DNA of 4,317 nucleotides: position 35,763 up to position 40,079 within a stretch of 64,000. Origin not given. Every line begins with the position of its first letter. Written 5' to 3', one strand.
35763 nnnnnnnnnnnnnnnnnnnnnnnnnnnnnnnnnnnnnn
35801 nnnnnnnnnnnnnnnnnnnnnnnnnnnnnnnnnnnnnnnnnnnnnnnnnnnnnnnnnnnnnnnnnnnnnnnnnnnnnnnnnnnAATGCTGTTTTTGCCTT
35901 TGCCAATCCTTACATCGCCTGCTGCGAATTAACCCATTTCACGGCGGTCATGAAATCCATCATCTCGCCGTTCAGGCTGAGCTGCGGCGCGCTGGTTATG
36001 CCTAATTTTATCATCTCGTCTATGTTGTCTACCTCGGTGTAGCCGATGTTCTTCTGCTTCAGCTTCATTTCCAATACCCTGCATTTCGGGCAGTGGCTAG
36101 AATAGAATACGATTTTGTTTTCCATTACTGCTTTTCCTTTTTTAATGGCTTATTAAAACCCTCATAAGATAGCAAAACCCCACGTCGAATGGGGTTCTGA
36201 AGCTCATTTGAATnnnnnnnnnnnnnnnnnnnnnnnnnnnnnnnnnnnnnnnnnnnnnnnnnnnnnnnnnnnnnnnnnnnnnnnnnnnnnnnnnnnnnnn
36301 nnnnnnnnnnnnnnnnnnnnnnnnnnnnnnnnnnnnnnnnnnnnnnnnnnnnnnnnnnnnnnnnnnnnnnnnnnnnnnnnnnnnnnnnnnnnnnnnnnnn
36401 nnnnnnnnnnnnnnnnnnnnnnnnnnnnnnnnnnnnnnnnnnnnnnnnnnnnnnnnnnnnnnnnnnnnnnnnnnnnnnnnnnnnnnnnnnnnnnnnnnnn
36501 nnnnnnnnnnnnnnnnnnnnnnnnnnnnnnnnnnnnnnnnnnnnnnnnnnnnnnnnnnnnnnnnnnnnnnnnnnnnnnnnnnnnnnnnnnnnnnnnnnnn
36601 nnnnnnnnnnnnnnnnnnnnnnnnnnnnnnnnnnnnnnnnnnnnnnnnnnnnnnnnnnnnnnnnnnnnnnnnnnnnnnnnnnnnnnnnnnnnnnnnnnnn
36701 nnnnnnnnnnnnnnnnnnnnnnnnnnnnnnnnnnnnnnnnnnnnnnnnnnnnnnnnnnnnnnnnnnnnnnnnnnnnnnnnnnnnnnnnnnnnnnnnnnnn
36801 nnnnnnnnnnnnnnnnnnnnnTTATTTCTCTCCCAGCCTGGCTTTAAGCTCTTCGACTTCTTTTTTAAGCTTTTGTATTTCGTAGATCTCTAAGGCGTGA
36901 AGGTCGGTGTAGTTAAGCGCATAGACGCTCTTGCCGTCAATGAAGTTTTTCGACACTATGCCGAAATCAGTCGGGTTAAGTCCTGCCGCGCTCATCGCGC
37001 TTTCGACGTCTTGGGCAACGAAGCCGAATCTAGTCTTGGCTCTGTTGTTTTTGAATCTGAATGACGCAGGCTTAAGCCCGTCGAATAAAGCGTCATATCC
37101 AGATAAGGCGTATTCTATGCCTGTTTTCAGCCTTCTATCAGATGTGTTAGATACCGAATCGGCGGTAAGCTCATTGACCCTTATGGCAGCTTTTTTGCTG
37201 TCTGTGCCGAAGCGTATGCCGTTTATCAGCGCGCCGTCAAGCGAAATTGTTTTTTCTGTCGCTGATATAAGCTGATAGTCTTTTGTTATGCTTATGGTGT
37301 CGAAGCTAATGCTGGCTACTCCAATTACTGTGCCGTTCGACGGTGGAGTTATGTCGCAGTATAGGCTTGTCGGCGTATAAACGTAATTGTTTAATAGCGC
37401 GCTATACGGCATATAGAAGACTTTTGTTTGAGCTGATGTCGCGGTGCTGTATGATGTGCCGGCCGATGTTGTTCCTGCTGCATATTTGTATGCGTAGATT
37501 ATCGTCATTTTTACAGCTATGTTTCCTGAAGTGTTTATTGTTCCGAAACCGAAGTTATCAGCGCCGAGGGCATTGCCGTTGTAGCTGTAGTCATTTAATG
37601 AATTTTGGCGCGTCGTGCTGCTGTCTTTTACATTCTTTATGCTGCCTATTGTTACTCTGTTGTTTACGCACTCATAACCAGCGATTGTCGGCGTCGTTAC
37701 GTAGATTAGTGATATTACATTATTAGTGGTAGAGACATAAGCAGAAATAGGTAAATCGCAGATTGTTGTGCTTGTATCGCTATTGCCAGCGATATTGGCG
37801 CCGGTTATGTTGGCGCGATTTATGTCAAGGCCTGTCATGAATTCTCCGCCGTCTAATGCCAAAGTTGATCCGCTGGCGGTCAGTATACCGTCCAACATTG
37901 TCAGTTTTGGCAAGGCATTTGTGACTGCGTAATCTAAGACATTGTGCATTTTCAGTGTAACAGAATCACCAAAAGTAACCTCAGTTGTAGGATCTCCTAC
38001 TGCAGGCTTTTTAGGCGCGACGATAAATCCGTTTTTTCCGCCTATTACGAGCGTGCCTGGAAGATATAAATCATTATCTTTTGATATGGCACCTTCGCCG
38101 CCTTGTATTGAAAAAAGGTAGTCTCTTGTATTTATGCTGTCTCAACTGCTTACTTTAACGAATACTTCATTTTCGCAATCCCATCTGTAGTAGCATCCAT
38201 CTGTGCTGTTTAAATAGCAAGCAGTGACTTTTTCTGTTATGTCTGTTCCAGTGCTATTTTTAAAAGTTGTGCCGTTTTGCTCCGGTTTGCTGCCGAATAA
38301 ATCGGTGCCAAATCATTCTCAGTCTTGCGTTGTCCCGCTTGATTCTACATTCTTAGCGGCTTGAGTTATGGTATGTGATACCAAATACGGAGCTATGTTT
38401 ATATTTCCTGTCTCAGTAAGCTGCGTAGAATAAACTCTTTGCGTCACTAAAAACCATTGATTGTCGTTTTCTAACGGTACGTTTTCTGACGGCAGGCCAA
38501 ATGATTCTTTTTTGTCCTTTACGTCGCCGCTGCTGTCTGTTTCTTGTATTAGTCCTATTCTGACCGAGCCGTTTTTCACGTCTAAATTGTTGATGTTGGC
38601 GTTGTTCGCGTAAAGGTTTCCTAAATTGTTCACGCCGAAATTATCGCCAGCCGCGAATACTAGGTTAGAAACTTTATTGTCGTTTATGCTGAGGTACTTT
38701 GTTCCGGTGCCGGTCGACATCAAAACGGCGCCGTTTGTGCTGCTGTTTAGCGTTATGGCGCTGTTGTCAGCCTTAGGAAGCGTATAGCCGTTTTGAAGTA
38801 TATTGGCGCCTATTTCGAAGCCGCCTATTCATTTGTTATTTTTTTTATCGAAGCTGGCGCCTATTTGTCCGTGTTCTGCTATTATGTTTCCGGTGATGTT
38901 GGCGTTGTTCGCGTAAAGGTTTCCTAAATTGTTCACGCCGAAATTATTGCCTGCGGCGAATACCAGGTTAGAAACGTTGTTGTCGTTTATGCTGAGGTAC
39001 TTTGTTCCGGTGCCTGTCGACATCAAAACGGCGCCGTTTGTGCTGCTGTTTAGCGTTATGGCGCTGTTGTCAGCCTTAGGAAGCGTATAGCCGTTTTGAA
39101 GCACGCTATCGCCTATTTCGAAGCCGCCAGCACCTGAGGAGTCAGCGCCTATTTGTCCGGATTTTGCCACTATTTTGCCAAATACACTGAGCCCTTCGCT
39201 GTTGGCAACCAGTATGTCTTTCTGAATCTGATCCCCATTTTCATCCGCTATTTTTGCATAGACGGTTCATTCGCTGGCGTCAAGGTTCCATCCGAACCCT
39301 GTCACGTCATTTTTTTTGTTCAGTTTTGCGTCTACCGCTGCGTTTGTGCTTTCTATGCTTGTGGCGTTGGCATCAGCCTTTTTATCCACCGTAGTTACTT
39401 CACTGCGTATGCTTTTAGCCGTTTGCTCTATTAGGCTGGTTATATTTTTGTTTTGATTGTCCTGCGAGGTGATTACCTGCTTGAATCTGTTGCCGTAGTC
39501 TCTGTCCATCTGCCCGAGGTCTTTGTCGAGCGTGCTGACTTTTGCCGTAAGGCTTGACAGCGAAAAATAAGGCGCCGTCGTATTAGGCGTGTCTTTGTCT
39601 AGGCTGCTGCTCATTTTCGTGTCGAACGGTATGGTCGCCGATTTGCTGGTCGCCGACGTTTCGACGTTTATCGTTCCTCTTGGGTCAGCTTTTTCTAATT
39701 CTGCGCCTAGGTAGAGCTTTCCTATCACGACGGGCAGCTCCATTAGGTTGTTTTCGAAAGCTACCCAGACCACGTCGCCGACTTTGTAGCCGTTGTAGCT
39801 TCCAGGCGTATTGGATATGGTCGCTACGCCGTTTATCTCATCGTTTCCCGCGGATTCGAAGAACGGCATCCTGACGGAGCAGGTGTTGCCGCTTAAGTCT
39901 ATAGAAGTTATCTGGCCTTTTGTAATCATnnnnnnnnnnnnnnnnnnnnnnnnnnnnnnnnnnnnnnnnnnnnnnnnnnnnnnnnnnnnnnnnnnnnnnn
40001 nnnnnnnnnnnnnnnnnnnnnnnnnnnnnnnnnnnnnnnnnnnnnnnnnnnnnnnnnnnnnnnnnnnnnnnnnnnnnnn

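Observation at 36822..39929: A 1035-aa tail fibre built from tandem repeats of about 165 aa, with TGA codons at the repeat boundaries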

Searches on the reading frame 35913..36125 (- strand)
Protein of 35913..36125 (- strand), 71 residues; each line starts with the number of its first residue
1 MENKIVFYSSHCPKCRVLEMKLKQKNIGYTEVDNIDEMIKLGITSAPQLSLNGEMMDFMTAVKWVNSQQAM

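Call 77: find_encoding_contigs(protein=window:35913-36125:-, flank=6000, max_places=8)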
Protein window:35913-36125:- (71 aa): 22 contigs read that carry it; 8 places shown.
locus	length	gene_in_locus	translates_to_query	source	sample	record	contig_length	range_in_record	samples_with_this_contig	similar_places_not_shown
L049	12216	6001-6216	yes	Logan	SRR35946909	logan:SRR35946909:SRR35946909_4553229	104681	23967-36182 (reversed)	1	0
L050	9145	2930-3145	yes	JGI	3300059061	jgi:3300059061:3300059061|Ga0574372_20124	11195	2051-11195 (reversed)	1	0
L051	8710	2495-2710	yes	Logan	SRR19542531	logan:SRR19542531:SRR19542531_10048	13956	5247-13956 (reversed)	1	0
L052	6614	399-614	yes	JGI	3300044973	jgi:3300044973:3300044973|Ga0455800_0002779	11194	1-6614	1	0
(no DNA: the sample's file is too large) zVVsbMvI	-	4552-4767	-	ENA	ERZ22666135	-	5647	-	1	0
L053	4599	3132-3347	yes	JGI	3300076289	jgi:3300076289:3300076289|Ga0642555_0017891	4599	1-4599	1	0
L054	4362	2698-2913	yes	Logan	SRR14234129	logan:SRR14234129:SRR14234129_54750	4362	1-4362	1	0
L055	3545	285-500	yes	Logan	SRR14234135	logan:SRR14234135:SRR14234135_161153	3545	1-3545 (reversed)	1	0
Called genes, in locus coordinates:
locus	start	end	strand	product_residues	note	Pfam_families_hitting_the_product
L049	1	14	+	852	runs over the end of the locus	PF13884:Peptidase_S74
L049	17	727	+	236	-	PF21722:Gly_rich_2 (faint)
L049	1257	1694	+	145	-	-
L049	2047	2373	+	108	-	-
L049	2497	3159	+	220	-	-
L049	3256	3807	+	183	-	-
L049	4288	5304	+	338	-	PF13884:Peptidase_S74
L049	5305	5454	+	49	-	-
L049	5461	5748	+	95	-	-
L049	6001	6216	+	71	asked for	-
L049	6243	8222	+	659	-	PF13597:NRDD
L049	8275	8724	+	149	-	-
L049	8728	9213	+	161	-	PF13353:Fer4_12 (weak)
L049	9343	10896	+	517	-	PF01145:Band_7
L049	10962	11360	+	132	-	-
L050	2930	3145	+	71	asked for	-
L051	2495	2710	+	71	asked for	-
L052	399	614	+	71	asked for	-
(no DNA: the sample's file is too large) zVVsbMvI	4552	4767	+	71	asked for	-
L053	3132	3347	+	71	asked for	-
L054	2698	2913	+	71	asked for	-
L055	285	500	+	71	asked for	-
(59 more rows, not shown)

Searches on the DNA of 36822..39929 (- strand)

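Call 9: search_dna_similar(query=window:36822-39929:-, collection=phages, mode=distant)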
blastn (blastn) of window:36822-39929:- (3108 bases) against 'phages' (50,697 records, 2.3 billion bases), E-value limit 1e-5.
No match.

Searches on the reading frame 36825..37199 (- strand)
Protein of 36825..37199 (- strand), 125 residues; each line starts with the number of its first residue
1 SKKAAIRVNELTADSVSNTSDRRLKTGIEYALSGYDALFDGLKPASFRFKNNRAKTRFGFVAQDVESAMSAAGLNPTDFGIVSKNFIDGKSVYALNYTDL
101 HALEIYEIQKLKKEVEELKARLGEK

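Call 64: search_solved_structures(query=A2, max_evalue=0.01, show_alignments=1)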
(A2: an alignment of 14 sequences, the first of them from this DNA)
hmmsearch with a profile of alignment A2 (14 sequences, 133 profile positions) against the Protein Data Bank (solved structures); distinct sequences matched with E-value up to 0.01: 9.
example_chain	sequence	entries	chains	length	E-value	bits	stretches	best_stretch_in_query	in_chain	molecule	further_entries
3gud_A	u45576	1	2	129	8.1e-11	45.2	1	21-110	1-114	Neck appendage protein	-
6f45_A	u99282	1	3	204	1.6e-10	44.3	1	15-131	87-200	Long tail fiber distal subunit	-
7dc3_A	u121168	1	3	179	1.1e-06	31.8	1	15-128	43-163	Isoform 2 of Myelin regulatory factor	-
6eu4_A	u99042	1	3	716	3e-06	30.5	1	7-102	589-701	Tail spike protein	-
9vvr_A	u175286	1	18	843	3.2e-06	30.4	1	8-118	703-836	Tail spike protein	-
8jov_1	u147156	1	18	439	0.00011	25.4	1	14-70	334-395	Putative tail fiber protein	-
8hqz_d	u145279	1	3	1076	0.00041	23.6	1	20-129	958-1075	L-shaped tail fiber assembly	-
4qge_A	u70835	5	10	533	0.006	19.8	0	49-130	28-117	Phosphodiesterase 9A | High affinity cGMP-specific 3',5'-cyclic phosphodiesterase 9A | Isoform PDE9A2 of High affinity cGMP-specific 3',5'-cyclic phosphodiester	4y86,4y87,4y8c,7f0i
3qi3_A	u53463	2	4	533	0.0068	19.6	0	49-130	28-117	High affinity cGMP-specific 3',5'-cyclic phosphodiesterase 9A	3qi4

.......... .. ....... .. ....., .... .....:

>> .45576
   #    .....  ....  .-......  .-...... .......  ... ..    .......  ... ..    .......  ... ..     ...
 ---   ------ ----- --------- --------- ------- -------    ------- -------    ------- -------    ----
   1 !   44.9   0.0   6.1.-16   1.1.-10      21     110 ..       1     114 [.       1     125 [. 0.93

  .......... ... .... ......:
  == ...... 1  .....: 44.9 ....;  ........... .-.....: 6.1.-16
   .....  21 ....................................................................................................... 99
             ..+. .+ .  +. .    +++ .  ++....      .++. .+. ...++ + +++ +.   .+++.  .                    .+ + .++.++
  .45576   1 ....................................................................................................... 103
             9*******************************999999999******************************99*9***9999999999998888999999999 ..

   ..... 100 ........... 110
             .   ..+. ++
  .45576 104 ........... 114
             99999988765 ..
